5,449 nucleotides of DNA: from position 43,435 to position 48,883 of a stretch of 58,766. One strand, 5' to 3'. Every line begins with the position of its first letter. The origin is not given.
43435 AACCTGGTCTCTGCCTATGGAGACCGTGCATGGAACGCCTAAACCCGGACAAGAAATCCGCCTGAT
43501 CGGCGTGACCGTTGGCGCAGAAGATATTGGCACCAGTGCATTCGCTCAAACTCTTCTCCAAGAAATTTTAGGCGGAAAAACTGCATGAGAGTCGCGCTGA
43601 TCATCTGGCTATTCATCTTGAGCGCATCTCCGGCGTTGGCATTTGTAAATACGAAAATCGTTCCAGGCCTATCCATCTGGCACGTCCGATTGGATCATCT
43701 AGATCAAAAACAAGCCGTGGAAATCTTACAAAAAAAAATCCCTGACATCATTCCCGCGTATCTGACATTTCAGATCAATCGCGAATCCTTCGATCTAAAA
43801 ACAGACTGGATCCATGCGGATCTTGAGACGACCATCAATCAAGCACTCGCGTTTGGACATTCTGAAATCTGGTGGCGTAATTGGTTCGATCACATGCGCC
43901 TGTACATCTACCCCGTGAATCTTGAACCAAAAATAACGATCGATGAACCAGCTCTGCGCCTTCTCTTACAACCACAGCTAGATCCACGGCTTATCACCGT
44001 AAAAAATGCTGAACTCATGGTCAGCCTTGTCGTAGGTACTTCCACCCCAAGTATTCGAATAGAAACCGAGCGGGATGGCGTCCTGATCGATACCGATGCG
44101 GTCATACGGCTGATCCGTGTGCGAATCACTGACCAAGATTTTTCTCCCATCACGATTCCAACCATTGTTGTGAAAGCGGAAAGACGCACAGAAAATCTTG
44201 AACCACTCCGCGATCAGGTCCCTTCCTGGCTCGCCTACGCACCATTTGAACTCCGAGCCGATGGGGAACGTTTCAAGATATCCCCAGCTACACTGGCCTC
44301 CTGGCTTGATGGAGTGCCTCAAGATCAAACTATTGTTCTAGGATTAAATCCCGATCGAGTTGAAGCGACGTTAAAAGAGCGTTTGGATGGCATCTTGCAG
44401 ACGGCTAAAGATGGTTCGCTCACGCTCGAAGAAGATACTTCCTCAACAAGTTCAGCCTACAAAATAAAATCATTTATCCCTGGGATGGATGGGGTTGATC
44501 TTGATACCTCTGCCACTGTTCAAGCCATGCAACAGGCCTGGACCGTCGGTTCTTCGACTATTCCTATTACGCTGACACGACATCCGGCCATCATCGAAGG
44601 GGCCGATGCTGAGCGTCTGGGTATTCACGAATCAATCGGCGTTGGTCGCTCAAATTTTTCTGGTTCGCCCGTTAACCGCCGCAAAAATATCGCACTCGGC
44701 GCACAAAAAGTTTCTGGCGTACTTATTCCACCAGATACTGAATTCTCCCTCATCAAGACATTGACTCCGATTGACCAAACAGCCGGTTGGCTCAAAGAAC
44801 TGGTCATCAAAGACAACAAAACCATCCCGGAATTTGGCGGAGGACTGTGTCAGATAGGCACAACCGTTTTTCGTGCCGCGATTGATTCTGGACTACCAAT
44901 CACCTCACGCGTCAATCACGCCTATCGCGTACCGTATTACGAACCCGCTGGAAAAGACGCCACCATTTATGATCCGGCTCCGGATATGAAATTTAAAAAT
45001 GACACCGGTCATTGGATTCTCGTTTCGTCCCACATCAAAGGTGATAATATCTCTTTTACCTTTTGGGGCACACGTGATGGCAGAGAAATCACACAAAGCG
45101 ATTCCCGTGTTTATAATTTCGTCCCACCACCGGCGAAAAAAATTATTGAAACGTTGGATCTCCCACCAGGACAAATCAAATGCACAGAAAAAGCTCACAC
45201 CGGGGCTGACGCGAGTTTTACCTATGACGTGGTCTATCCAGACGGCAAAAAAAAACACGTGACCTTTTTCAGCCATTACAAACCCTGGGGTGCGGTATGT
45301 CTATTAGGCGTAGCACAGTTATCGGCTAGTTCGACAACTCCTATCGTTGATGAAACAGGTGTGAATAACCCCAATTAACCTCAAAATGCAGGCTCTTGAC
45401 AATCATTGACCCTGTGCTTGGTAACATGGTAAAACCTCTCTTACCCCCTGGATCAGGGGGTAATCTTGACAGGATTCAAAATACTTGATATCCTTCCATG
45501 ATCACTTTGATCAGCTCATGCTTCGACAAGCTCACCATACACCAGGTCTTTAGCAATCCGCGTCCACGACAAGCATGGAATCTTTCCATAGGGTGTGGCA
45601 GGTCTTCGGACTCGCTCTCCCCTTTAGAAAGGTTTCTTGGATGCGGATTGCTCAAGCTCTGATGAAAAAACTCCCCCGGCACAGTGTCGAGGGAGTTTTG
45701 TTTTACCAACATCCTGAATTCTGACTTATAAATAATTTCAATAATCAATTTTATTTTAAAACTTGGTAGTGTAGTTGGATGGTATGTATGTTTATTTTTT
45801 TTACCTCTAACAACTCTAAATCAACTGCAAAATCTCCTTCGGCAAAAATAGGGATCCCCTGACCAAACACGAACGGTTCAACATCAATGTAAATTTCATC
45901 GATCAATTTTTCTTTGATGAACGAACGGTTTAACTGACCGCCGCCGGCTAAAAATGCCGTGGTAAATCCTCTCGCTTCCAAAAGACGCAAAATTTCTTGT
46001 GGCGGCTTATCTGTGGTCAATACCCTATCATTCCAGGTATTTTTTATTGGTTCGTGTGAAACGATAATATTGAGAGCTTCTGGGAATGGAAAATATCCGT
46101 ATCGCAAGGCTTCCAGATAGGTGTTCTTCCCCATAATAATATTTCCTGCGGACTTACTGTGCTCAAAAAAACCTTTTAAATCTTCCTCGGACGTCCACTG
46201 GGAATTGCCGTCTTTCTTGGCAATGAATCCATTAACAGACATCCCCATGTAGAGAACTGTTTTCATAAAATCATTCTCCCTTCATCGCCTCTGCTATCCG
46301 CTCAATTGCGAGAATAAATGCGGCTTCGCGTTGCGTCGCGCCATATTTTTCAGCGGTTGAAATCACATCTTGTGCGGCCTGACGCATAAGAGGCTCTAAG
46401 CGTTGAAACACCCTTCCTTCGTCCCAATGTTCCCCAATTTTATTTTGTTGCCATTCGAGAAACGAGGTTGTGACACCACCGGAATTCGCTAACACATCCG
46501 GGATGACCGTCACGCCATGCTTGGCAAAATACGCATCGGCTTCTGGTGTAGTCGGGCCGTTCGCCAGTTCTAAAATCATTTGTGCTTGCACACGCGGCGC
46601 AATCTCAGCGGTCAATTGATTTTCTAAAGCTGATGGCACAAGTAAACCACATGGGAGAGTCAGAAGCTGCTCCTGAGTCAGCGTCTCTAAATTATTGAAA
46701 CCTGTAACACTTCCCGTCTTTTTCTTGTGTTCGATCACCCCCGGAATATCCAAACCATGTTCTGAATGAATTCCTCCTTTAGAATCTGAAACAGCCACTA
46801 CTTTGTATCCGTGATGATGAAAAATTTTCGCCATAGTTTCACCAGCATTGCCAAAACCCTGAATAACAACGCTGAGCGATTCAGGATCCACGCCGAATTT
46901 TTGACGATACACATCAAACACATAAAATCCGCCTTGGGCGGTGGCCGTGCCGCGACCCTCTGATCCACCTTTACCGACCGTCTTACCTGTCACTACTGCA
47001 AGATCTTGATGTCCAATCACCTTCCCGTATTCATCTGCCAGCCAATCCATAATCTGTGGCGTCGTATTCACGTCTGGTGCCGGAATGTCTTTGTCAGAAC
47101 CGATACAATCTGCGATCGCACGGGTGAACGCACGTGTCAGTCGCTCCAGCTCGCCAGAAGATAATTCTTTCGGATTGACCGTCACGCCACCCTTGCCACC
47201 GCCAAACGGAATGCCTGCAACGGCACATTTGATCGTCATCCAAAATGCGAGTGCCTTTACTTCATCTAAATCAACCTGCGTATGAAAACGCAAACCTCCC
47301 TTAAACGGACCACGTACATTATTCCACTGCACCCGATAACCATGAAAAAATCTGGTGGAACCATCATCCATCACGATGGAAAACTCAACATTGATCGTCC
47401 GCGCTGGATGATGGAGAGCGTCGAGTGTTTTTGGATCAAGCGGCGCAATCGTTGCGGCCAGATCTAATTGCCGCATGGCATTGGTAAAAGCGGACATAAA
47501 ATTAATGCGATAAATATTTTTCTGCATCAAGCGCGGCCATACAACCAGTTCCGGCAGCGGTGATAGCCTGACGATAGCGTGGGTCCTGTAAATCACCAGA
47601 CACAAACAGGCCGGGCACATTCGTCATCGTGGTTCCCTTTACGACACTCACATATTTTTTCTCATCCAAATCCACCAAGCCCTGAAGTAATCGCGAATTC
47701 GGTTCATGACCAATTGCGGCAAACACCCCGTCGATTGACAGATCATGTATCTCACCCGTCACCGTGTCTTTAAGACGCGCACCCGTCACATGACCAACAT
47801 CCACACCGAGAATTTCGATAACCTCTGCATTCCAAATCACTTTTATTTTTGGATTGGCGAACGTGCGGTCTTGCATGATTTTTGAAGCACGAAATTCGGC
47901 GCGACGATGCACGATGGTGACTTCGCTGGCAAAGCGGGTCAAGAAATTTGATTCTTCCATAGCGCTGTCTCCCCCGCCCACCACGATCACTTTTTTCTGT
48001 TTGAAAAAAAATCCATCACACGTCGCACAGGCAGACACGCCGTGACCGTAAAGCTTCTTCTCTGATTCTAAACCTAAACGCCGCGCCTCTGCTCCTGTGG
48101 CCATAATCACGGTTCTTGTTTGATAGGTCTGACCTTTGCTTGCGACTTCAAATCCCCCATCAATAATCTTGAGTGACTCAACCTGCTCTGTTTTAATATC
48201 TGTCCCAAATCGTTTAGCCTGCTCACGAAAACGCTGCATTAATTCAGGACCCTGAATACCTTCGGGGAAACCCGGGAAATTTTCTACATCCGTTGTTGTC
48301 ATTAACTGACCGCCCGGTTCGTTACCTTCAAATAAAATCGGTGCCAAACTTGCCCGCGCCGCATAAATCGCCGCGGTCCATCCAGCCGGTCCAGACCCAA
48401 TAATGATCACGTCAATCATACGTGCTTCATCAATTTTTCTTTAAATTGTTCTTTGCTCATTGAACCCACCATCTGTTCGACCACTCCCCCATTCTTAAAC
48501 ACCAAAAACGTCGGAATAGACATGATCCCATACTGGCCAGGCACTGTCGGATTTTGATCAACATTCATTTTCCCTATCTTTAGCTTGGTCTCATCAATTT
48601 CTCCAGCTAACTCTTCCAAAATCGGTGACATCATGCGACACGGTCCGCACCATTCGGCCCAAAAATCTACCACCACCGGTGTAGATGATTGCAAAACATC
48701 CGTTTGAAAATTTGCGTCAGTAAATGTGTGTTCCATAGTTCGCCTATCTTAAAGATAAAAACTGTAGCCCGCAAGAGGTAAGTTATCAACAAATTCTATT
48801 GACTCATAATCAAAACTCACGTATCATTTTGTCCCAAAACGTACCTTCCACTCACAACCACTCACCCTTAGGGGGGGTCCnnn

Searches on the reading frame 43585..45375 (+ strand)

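Call 61: search_protein_families(library=pfam, proteins=[window:43585-45375:+], max_evalue=0.00001)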
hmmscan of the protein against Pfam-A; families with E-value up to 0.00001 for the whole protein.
window:43585-45375:+ (597 aa): 2 families
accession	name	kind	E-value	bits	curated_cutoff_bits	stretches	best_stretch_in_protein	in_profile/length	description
PF04294.18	VanW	-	1.7e-36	125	27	1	364-494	1-130/130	VanW like protein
PF12229.13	PG_binding_4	-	7.6e-08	33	22.1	0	77-185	11-112/117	Putative peptidoglycan binding domain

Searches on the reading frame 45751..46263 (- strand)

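Call 61: search_protein_families(library=pfam, proteins=[window:45751-46263:-], max_evalue=0.00001)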
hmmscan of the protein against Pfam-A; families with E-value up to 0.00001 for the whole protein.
window:45751-46263:- (170 aa): 2 families
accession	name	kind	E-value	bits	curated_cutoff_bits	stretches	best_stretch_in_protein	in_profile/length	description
PF01872.23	RibD_C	-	6.8e-17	62.4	24.1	1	4-157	5-191/197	RibD C-terminal domain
PF00186.24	DHFR_1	-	5.7e-07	29.8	25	1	8-118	8-107/159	Dihydrofolate reductase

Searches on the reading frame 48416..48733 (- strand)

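Call 61: search_protein_families(library=pfam, proteins=[window:48416-48733:-], max_evalue=0.00001)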
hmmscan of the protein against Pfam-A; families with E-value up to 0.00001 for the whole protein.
window:48416-48733:- (105 aa): 3 families
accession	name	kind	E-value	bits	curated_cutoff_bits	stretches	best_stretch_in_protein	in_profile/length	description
PF00085.26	Thioredoxin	-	1.2e-31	109.2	23.5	1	3-101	4-101/103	Thioredoxin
PF13098.12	Thioredoxin_2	-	6e-08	33.4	27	1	15-101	3-104/104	Thioredoxin-like domain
PF13905.12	Thioredoxin_8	-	1.5e-06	28.9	27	0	19-51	3-36/94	Thioredoxin-like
